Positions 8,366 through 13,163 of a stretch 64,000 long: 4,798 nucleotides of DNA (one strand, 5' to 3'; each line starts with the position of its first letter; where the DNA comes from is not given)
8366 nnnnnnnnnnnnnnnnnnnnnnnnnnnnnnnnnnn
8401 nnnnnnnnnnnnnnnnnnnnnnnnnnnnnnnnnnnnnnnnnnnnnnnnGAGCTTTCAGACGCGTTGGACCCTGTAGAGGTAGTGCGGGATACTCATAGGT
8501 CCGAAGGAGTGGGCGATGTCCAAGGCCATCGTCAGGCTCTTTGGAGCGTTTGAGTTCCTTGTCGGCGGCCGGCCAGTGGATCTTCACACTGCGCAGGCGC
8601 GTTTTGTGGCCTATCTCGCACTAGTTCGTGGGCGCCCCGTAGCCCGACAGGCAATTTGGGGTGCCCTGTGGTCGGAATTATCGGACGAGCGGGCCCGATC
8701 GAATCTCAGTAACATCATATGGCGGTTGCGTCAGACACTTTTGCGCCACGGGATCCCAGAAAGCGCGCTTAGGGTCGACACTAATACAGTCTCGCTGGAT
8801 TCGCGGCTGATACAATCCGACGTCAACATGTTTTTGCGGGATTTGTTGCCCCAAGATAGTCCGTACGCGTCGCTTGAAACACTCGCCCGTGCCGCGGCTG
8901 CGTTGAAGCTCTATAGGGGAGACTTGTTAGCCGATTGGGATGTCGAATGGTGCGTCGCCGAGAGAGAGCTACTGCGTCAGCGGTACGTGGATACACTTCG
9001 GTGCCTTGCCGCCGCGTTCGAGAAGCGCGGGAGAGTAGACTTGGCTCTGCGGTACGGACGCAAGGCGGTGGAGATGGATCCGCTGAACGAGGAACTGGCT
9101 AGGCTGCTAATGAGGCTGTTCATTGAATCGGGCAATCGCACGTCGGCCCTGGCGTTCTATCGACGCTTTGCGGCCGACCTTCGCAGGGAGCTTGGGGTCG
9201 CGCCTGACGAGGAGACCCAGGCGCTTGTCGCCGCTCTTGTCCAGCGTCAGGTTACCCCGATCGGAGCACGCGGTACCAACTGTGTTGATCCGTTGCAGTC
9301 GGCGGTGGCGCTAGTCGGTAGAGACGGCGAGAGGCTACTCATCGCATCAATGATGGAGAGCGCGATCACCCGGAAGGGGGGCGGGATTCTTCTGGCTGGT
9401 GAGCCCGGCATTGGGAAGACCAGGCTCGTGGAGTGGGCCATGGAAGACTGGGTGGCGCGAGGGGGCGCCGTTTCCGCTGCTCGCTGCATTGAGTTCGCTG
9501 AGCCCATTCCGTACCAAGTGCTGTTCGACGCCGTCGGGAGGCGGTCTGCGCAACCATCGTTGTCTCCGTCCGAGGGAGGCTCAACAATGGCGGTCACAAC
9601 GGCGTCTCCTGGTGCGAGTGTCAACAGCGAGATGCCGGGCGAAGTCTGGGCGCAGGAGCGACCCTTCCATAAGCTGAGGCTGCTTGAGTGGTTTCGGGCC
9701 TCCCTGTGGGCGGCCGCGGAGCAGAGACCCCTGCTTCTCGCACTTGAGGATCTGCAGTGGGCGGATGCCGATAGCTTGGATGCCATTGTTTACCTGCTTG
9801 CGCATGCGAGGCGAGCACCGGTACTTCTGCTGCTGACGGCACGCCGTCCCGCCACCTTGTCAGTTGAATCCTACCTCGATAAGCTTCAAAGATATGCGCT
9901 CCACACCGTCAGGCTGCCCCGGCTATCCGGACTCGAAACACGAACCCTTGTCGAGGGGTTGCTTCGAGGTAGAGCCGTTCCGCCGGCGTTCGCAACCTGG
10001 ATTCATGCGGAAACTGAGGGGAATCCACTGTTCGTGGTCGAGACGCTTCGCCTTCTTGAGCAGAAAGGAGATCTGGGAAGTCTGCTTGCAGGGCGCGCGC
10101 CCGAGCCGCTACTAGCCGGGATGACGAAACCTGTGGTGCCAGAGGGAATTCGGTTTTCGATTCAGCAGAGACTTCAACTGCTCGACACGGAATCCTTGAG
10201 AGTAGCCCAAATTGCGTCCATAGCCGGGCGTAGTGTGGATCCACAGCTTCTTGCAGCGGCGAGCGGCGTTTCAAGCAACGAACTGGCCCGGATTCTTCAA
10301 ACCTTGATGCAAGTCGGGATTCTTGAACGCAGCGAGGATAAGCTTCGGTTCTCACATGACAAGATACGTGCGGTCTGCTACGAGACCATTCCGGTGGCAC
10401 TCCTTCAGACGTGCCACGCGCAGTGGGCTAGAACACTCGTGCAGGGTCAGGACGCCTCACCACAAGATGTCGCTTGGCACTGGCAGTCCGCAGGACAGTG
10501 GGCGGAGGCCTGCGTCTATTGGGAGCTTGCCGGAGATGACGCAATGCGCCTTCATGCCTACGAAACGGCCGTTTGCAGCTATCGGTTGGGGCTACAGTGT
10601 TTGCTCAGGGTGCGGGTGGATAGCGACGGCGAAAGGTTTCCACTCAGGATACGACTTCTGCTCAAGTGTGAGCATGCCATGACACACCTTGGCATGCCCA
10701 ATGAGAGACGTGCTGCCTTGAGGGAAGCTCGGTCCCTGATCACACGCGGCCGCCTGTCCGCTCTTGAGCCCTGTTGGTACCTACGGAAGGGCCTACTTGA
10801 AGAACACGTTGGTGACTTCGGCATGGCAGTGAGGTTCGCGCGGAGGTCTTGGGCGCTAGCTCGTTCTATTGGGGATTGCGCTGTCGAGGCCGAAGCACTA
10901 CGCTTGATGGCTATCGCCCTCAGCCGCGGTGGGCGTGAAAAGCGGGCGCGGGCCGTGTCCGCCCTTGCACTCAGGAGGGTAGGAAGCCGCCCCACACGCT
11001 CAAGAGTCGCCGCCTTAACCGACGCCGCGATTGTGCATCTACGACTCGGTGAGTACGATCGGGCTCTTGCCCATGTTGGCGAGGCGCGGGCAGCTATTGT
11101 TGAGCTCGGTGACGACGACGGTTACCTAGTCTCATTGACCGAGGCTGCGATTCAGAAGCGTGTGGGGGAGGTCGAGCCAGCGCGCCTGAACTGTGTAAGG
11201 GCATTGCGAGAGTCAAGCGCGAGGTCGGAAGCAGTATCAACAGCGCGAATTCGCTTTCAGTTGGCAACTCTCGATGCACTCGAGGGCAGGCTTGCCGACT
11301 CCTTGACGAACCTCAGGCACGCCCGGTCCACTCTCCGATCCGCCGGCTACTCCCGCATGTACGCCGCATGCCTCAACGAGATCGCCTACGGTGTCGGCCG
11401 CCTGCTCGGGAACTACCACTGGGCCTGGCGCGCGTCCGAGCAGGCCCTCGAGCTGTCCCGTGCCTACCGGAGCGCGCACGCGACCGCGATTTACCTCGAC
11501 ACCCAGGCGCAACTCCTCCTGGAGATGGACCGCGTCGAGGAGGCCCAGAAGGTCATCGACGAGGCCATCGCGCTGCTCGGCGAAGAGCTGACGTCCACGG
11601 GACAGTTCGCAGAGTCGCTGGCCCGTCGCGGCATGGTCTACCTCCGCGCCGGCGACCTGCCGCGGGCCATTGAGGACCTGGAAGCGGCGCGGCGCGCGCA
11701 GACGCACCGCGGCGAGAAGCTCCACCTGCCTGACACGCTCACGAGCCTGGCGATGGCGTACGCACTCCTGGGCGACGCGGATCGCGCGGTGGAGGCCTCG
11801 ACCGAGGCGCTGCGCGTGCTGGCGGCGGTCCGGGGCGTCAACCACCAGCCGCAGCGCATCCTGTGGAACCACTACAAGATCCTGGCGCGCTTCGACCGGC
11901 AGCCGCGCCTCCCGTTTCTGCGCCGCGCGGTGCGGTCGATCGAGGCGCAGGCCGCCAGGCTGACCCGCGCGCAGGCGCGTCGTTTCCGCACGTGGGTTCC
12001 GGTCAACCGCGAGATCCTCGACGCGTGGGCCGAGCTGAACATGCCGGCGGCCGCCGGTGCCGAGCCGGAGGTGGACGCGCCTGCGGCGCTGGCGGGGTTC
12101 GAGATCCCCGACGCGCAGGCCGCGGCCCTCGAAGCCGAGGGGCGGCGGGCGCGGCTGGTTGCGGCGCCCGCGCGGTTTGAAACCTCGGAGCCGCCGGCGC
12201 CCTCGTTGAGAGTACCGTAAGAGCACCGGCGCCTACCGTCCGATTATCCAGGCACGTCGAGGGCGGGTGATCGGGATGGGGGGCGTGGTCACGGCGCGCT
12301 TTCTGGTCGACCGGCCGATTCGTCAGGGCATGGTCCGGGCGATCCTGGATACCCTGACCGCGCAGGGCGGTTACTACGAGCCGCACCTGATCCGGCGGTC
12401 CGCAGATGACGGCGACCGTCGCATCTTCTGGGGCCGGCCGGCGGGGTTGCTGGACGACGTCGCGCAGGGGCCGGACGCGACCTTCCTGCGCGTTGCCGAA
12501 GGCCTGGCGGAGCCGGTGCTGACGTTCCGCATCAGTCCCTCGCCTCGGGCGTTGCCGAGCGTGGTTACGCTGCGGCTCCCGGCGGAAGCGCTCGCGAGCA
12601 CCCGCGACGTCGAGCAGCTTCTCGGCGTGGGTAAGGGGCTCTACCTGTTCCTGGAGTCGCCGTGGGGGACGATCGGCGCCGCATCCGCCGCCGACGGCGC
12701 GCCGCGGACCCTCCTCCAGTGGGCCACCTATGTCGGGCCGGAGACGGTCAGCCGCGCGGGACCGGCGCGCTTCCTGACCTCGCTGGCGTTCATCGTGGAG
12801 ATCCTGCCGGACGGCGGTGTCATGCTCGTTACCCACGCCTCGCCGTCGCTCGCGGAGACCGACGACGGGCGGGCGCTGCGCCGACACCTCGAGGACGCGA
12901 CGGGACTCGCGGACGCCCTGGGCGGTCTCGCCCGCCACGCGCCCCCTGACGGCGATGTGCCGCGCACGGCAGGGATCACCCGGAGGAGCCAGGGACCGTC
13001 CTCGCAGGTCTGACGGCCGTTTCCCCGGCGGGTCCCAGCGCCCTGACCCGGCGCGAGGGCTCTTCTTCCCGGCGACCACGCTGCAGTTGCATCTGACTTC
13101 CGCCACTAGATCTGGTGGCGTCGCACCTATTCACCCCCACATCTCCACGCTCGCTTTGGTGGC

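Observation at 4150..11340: About 7-kb lower-GC block whose two composition boundaries both fall inside intact ORFs (mosaic MFS and mosaic SARP genes)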

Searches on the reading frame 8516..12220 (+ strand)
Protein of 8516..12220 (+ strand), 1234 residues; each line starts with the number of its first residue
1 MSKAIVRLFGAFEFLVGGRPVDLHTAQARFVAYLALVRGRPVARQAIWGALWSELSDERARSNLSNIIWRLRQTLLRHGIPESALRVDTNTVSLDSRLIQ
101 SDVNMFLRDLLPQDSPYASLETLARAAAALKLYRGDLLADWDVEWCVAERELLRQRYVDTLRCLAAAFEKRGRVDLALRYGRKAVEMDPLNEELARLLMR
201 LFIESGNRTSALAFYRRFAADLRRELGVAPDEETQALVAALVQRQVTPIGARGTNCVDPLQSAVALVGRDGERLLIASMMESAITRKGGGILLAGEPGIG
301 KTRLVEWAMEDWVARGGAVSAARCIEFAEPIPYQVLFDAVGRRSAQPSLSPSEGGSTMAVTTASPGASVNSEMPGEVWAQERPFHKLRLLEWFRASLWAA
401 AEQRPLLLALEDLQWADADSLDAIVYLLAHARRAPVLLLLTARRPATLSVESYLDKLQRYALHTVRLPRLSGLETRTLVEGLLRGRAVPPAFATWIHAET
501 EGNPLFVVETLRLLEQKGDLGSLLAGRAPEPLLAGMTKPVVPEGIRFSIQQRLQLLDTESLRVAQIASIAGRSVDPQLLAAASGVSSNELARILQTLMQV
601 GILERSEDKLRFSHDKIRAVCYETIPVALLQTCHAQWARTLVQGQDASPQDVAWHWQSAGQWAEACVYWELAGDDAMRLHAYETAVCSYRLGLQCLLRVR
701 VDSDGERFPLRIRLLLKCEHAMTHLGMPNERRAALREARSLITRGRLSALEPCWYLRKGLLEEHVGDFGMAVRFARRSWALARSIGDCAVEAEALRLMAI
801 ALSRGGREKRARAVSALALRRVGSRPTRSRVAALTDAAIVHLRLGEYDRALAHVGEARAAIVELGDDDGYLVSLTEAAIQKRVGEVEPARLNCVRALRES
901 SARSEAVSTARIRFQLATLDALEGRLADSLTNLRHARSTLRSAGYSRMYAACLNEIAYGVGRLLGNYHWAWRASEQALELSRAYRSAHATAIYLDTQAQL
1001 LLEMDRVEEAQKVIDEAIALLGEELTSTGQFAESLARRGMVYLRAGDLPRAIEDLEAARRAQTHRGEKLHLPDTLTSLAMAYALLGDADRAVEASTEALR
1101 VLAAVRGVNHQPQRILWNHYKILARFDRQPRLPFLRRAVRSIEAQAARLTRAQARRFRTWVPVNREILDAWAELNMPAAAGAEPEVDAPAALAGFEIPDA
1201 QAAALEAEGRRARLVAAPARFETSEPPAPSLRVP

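Call 6: search_protein_families(library=pfam, proteins=[window:8516-12220:+])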
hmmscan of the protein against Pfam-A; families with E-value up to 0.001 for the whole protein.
window:8516-12220:+ (1234 aa): 8 families
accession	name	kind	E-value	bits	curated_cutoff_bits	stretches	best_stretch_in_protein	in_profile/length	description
PF13191.12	AAA_16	-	3e-21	77.1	32.6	1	266-438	2-166/167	AAA ATPase domain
PF03704.23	BTAD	-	2.1e-20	74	22.1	1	121-240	24-144/146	Bacterial transcriptional activator domain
PF13424.12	TPR_12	-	1.9e-17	63.6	30.1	1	1033-1102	4-75/77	Tetratricopeptide repeat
PF07719.23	TPR_2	-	2.8e-12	46.2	27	0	1032-1059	1-28/34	Tetratricopeptide repeat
PF00515.34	TPR_1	-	5.8e-11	42.2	27.8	0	1032-1058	1-27/34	Tetratricopeptide repeat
PF13181.12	TPR_8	-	1.1e-07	31.9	25.7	0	1074-1100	3-29/34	Tetratricopeptide repeat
PF13431.12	TPR_17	-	8e-05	23.1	24.4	0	1030-1053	11-34/34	Tetratricopeptide repeat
PF14394.12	DUF4423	-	0.00014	22.1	30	1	559-638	22-100/165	Domain of unknown function (DUF4423)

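Call 7: find_encoding_contigs(protein=window:8516-12220:+, flank=10000, max_places=10)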
Protein window:8516-12220:+ (1234 aa): 4 contigs read that carry it; 4 places shown.
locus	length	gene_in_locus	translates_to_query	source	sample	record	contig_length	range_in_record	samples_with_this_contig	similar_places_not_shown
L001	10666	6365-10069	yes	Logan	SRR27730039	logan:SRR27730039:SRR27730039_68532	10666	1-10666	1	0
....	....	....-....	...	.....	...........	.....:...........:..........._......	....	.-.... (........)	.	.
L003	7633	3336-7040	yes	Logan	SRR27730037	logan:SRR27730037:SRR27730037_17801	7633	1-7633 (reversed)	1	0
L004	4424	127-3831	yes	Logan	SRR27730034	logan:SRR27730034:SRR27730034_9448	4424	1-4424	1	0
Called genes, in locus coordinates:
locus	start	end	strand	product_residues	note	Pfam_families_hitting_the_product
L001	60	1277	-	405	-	PF07075:NamZ_N, PF20732:NamZ_C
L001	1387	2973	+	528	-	PF05977:MFS_3, PF07690:MFS_1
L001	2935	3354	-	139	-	-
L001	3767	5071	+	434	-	PF20972:MASE9 (weak), PF13487:HD_5, PF01966:HD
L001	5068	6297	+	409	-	PF13487:HD_5, PF01966:HD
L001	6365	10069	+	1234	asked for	PF03704:BTAD, PF00515:TPR_1 (faint), PF07719:TPR_2 (faint), PF13181:TPR_8 (faint), PF13191:AAA_16, PF13424:TPR_12 (weak)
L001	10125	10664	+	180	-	?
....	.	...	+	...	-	?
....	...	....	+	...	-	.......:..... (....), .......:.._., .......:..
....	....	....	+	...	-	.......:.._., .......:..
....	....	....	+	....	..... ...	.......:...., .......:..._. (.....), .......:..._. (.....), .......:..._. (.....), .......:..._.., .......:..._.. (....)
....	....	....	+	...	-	-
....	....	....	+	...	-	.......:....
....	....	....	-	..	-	?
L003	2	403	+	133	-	?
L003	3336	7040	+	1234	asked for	PF03704:BTAD, PF00515:TPR_1 (faint), PF07719:TPR_2 (faint), PF13181:TPR_8 (faint), PF13191:AAA_16, PF13424:TPR_12 (weak)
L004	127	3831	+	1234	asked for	PF03704:BTAD, PF00515:TPR_1 (faint), PF07719:TPR_2 (faint), PF13181:TPR_8 (faint), PF13191:AAA_16, PF13424:TPR_12 (weak)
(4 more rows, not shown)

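Call 17: find_homologous_proteins(query=window:8516-12220:+)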
Query window:8516-12220:+ (1234 aa): 1814 proteins with E <= 0.001 among 8000 candidates; the best 120 are listed.
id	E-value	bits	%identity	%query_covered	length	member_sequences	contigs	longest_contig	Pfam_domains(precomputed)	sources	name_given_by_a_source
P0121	0.0e+0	2691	100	100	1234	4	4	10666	PF03704.24,PF00515.35,PF13424.13,PF13181.13,PF07719.24,PF13191.13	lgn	-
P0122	0.0e+0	2024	77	100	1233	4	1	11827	PF03704.24,PF00515.35,PF13424.13,PF13428.13,PF13181.13,PF07719.24,PF13191.13,PF13374.13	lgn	-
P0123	1.2e-286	972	45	95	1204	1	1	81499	PF03704.24,PF00515.35,PF13424.13,PF07719.24,PF13191.13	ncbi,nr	ncbi:MAG: BTAD domain-containing putative transcriptional regulator [Armatimonadota bacterium]|nr:BT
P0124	8.5e-284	963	45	95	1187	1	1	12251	PF03704.24,PF13424.13,PF07719.24,PF13191.13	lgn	-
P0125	1.3e-268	913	43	95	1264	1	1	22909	PF03704.24,PF13424.13,PF13181.13,PF07719.24,PF13191.13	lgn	-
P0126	2.4e-61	226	34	50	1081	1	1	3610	PF03704.24,PF13424.13,PF13401.13,PF13191.13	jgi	jgi:DNA-binding SARP family transcriptional activator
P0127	7.5e-60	221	34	50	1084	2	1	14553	PF03704.24,PF00515.35,PF13424.13,PF13401.13,PF13181.13,PF13191.13,PF13374.13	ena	-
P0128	1.2e-59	221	28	82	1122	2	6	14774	PF03704.24,PF12862.14,PF17874.8,PF00515.35,PF13424.13,PF00486.35,PF13401.13,PF13181.13,PF07719.24,PF13191.13,PF13374.13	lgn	-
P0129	3.5e-59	219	33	55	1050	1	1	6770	PF03704.24,PF13401.13,PF13428.13,PF07719.24,PF13191.13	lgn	-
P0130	6.1e-58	215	30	77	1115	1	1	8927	PF03704.24,PF17874.8,PF13424.13,PF13401.13,PF13191.13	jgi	jgi:DNA-binding SARP family transcriptional activator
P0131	1.5e-56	210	33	55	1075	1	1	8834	PF03704.24,PF13401.13,PF07719.24,PF13191.13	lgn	-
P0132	2.2e-56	210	31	54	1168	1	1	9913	PF03704.24,PF13414.13,PF00515.35,PF13424.13,PF07719.24,PF13191.13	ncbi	-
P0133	2.5e-56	210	33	55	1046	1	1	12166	PF03704.24,PF13401.13,PF13191.13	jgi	jgi:DNA-binding SARP family transcriptional activator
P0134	2.6e-56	210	30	65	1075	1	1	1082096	PF03704.24,PF13401.13,PF13191.13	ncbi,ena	-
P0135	2.3e-55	206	29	58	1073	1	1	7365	PF03704.24,PF13401.13,PF13191.13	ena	-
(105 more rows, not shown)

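Call 19: find_encoding_contigs(protein=P0122, flank=10000, max_places=10)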
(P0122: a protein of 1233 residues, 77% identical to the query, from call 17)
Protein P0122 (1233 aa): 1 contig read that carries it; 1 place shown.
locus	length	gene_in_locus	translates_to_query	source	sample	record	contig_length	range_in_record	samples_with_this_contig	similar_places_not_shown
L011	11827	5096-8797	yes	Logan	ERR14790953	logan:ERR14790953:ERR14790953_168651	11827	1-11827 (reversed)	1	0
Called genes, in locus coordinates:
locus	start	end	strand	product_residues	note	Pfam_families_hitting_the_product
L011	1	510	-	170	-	?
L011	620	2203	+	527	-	PF05977:MFS_3, PF07690:MFS_1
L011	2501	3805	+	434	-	PF13487:HD_5, PF01966:HD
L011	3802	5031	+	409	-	PF13487:HD_5, PF01966:HD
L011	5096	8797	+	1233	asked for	PF03704:BTAD, PF00515:TPR_1 (faint), PF07719:TPR_2 (faint), PF13181:TPR_8 (faint), PF13374:TPR_10 (faint), PF13428:TPR_14 (faint), PF13191:AAA_16, PF13424:TPR_12 (weak)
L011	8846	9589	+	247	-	-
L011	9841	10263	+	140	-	PF02381:MraZ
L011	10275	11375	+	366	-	PF01795:Methyltransf_5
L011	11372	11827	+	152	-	?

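Call 38: search_protein_families(library=padloc, proteins=[window:8516-12220:+], max_evalue=0.01)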
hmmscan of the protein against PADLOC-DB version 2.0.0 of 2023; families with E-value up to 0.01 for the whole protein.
window:8516-12220:+ (1234 aa): 0 families

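Call 39: search_protein_families(library=ncbifam, proteins=[window:8516-12220:+], max_evalue=0.001)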
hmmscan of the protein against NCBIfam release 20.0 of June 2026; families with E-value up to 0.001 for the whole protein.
window:8516-12220:+ (1234 aa): 4 families
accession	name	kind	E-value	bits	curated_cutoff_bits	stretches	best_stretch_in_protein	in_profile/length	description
TIGR03903.1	TOMM_kin_cyc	equivalog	2.7e-37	128.2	705.75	1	261-824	478-1048/1267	TOMM system kinase/cyclase fusion protein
NF040959.1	MamA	equivalog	2.3e-07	30.5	200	0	1010-1101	83-168/204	magnetosome protein MamA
NF047558.1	TPR_END_plus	domain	0.0001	22.2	32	0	164-195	5-36/56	TPR end-of-group domain-containing protein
TIGR02917.1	PEP_TPR_lipo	equivalog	0.00017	19.6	312.2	0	974-1104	209-337/899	XrtA/PEP-CTERM system TPR-repeat protein PrsT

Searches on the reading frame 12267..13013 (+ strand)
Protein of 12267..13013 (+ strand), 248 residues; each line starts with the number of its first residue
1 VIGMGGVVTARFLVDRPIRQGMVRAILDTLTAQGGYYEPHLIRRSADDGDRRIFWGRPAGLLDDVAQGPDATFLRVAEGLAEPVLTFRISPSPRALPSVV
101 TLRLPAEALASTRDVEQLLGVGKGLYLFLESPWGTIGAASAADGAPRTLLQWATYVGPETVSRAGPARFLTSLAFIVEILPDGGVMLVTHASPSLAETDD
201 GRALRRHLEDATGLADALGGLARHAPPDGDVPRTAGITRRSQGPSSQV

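Call 6: search_protein_families(library=pfam, proteins=[window:12267-13013:+])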
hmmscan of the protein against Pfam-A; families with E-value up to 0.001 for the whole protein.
window:12267-13013:+ (248 aa): 0 families

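Call 20: find_encoding_contigs(protein=window:12276-13013:+, flank=10000, max_places=10)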
Protein window:12276-13013:+ (245 aa): 2 contigs read that carry it; 2 places shown.
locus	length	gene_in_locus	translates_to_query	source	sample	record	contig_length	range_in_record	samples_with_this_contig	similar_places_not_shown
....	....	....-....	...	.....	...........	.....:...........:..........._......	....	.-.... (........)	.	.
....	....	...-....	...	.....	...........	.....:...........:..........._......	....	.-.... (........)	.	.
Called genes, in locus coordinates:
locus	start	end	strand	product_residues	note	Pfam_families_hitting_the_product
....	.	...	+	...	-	?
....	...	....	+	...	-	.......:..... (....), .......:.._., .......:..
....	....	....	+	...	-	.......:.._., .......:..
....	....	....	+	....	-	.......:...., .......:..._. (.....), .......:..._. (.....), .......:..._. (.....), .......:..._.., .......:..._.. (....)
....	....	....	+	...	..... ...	-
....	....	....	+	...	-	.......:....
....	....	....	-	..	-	?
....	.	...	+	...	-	?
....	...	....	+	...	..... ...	-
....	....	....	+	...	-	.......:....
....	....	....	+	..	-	?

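Call 38: search_protein_families(library=padloc, proteins=[window:12276-13013:+], max_evalue=0.01)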
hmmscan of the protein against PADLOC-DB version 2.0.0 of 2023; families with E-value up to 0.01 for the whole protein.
window:12276-13013:+ (245 aa): 0 families

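Call 39: search_protein_families(library=ncbifam, proteins=[window:12276-13013:+], max_evalue=0.001)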
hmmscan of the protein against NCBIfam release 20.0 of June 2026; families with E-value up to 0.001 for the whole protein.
window:12276-13013:+ (245 aa): 0 families

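Call 68: search_protein_families(library=pfam, proteins=[window:12276-13013:+], max_evalue=0.1)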
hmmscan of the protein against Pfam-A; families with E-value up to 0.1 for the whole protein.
window:12276-13013:+ (245 aa): 0 families
